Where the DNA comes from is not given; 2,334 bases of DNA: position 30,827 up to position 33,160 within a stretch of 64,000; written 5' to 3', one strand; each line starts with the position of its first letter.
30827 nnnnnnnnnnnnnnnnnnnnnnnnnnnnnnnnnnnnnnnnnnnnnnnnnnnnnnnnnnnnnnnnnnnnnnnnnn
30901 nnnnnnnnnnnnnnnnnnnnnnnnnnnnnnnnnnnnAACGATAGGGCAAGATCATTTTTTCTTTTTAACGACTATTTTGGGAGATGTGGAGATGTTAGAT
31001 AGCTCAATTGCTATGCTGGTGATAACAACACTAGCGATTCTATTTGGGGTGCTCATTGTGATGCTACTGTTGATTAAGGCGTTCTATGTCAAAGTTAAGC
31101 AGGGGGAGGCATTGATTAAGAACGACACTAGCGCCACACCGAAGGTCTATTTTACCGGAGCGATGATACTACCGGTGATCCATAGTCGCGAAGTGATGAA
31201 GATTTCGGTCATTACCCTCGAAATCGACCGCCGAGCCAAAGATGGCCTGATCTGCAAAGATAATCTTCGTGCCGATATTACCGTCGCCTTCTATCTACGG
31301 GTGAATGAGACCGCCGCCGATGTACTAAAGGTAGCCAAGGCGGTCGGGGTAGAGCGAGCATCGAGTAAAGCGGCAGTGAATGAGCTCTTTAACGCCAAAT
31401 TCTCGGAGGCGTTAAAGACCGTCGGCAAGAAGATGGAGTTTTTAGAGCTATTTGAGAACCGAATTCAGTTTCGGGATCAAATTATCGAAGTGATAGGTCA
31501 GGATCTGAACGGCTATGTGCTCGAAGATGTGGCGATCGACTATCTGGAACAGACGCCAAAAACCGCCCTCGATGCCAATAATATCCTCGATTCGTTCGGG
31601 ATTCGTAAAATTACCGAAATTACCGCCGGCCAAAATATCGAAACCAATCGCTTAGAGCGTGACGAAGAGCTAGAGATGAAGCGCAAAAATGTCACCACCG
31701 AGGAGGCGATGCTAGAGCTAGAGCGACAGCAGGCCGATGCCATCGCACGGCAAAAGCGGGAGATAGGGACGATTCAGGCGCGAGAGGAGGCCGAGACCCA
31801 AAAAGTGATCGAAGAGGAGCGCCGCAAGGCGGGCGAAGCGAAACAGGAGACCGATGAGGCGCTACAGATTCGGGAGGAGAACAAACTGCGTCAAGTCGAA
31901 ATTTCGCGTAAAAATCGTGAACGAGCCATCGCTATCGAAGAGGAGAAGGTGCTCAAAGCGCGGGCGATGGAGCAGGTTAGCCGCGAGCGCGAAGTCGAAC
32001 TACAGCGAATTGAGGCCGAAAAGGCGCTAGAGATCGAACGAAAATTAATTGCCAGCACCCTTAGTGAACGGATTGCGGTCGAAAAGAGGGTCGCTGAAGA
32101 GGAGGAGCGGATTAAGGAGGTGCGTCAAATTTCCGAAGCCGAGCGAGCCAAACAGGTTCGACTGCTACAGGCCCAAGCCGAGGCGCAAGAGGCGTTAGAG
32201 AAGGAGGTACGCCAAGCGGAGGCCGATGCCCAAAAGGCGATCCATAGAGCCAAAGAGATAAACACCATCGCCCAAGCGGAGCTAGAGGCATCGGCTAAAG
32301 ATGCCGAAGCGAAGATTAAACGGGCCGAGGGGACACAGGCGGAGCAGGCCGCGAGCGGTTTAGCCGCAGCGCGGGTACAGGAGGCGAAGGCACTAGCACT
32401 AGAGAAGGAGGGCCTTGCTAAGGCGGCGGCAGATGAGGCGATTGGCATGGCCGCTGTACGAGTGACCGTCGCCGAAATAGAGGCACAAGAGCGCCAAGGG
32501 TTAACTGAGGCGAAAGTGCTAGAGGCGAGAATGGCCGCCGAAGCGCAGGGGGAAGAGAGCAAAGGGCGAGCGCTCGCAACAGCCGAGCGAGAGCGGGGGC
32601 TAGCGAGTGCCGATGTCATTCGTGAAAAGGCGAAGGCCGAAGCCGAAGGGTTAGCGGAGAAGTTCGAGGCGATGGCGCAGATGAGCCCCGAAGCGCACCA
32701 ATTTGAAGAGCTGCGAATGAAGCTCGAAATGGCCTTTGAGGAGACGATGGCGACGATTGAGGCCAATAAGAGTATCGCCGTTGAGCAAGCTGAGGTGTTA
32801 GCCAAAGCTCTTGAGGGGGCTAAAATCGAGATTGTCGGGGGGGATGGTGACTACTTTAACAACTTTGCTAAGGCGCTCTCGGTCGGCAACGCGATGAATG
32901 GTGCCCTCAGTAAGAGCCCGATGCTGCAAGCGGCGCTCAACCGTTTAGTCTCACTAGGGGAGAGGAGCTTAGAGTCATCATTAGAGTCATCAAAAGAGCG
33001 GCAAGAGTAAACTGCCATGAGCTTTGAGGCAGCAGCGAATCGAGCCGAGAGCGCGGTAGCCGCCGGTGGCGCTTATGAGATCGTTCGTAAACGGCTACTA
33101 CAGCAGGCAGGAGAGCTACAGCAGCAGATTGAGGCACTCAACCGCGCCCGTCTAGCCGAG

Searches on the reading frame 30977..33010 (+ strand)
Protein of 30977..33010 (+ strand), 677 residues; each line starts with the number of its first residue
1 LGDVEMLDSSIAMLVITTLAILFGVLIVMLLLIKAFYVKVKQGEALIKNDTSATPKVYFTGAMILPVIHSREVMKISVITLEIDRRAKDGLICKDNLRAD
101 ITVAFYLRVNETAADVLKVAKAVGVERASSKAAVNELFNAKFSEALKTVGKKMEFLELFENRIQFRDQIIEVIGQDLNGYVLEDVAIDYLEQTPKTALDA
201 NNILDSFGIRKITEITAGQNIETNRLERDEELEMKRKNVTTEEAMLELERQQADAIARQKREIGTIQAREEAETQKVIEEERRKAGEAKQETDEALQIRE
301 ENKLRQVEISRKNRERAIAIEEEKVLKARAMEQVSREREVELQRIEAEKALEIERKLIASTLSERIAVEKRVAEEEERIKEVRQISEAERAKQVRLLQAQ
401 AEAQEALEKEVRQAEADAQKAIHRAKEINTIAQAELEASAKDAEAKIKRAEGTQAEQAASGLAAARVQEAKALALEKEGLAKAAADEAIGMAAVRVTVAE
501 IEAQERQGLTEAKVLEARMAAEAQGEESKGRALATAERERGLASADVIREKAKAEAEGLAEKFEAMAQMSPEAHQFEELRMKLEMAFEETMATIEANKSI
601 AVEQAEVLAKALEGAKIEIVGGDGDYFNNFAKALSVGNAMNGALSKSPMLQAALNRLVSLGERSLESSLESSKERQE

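Call 3: search_protein_families(library=pfam, proteins=[window:30977-33010:+], max_evalue=0.1)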
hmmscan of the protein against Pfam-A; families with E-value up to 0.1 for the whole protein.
window:30977-33010:+ (677 aa): 0 families

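Call 4: search_protein_families(library=ncbifam, proteins=[window:30977-33010:+], max_evalue=0.1)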
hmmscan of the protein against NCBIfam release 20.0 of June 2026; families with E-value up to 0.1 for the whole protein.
window:30977-33010:+ (677 aa): 1 family
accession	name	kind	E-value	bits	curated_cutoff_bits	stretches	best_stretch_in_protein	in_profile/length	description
NF058507.1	FlotScfldFlot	equivalog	0.0066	15.5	700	1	502-569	328-399/477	flotillin lipid rafts scaffold protein FloT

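Call 36: search_solved_structures(query=window:30989-33010:+, max_evalue=0.1)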
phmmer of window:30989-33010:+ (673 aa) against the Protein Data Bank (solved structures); distinct sequences matched with E-value up to 0.1: 0.

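Call 37: find_related_loci(query=window:30989-33007:+, collection=genome_contigs, flank=7000)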
Query window:30989-33007:+ (673 aa) in genome_contigs; peptide patterns used: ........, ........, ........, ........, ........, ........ (x = any residue, [..] = any of these).
327 stretches matched a pattern; 70 encode a relative of the query (tblastn E <= 1e-3); 69 distinct loci.
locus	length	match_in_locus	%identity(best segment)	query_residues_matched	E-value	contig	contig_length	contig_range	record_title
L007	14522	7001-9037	74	2-658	0e+0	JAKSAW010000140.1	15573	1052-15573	MAG: Pseudomonadales bacterium isolate MAG.120 k141_4219463, whole genome shotgun sequence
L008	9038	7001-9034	73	2-657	0e+0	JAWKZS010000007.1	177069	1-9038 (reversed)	MAG: Gammaproteobacteria bacterium isolate AC2.38 AC2.38.fa-7, whole genome shotgun sequence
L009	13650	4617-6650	71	2-657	0e+0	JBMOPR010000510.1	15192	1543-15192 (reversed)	MAG: Pseudomonadota bacterium isolate Betzabe_MAG133 MAG133_510, whole genome shotgun sequence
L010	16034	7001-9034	71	2-657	0e+0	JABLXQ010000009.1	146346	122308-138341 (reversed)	MAG: Gammaproteobacteria bacterium isolate Ch67 contig9, whole genome shotgun sequence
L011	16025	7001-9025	72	17-670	0e+0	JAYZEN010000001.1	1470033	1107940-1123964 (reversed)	MAG: Pseudomonadota bacterium isolate XB_MAG143 DB_MAG143_0001, whole genome shotgun sequence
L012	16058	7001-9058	70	7-670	0e+0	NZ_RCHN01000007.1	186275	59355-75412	MAG: Ketobacter sp. isolate BinB_TS13_700 Aliialcanivorax.sp.TS13_700_metal_reducer_ctg7, whole genome shotgun sequence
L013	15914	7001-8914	66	1-657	0e+0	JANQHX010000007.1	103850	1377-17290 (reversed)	MAG: Gynuella sp. isolate PL24a_bin.28 k99_9111034, whole genome shotgun sequence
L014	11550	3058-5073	61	3-663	0e+0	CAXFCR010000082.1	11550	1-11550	MAG TPA_asm: uncultured Gammaproteobacteria bacterium isolate ERR599159_binner23_Refined_53 genome assembly, contig: ERZ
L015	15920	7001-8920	63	9-655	0e+0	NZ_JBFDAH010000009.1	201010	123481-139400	Aliikangiella maris strain GXAS 306 Scaffold9, whole genome shotgun sequence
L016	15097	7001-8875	64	31-655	0e+0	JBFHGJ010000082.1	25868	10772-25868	MAG: Alteromonadaceae bacterium isolate Mix_sand07.2021.05.G.150 k141_114921_length_25868_cov_159.3739, whole genome sho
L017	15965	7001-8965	68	11-664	0e+0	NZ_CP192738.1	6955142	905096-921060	Hahella sp. NBU794 chromosome, complete genome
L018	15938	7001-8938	64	17-670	0e+0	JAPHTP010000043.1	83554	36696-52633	MAG: Kangiellaceae bacterium isolate N1M-Bin_9 c_000000857214, whole genome shotgun sequence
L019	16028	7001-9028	62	3-669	0e+0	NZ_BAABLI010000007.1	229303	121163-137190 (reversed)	Corallincola platygyrae strain JCM 18796 sequence07, whole genome shotgun sequence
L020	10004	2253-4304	59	9-668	0e+0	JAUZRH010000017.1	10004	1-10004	MAG: Mariprofundus sp. isolate 12ROV9_HD23C-AMOR20_M1620 AMOR20_M1620_contig17, whole genome shotgun sequence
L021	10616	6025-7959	62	17-655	0e+0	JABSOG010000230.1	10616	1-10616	MAG: Algicola sp. isolate DT_2 DT-Algicola-1_scaffold_231, whole genome shotgun sequence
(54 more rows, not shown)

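Call 49: search_protein_families(library=padloc, proteins=[window:30989-33010:+], max_evalue=0.01)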
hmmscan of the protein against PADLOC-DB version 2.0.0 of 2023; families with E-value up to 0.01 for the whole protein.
window:30989-33010:+ (673 aa): 0 families

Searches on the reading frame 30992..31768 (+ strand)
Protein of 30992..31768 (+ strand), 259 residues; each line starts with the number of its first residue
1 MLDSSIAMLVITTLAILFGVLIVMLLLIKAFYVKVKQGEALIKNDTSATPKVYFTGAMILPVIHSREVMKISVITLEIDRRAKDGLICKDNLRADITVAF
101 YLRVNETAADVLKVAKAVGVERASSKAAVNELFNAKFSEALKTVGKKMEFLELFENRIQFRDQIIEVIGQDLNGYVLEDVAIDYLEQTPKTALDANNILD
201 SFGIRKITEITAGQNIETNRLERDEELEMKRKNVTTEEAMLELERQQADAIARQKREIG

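Call 52: search_solved_structures(query=A5, max_evalue=1)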
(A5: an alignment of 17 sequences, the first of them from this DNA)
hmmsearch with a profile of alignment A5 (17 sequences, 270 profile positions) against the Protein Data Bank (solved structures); distinct sequences matched with E-value up to 1: 0.

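Call 54: find_homologous_proteins(query=window:30992-31768:+, max_evalue=0.00001)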
Query seq(259 aa) (259 aa): 987 proteins with E <= 0.00001 among 1679 candidates; the best 120 are listed.
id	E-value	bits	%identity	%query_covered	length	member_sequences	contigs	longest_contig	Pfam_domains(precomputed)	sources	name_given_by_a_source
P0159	1.3e-110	387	76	91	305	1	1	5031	PF01145.32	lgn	-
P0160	1.5e-110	387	71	100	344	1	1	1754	-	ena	-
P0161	4.3e-109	382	71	99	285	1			-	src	-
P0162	8.8e-109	381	71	100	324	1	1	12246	-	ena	-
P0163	1.9e-108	380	72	98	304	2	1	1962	-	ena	-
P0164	2.2e-108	379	69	100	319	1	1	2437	-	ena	-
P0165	2.5e-108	379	70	97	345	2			-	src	-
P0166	5.3e-108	378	69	100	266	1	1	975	-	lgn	-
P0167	7.4e-108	378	69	100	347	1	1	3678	-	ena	-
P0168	8.8e-108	377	69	99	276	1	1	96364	PF01145.32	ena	-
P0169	9.4e-108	377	69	100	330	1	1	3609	-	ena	-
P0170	1.5e-107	377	75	90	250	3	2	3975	PF01145.32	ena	-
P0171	2.2e-107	376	75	94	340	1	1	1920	-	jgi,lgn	-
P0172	2.6e-107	376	69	100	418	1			-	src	-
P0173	3.7e-107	375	70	98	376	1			-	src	-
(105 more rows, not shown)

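Call 55: search_protein_families(library=pfam, proteins=[window:30992-31654:+], max_evalue=10)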
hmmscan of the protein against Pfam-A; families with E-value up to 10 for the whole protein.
seq(221 aa): 3 families
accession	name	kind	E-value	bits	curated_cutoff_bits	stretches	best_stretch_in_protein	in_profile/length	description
PF01145.31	Band_7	-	3.1e-11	44.1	23.6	1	34-183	2-143/176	SPFH domain / Band 7 family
PF17591.7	UL41A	-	0.2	12.2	29.7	1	3-37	16-51/78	Herpesvirus UL41A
PF15875.10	DUF4731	-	2.7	8.7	27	1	101-146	8-54/75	Domain of unknown function (DUF4731)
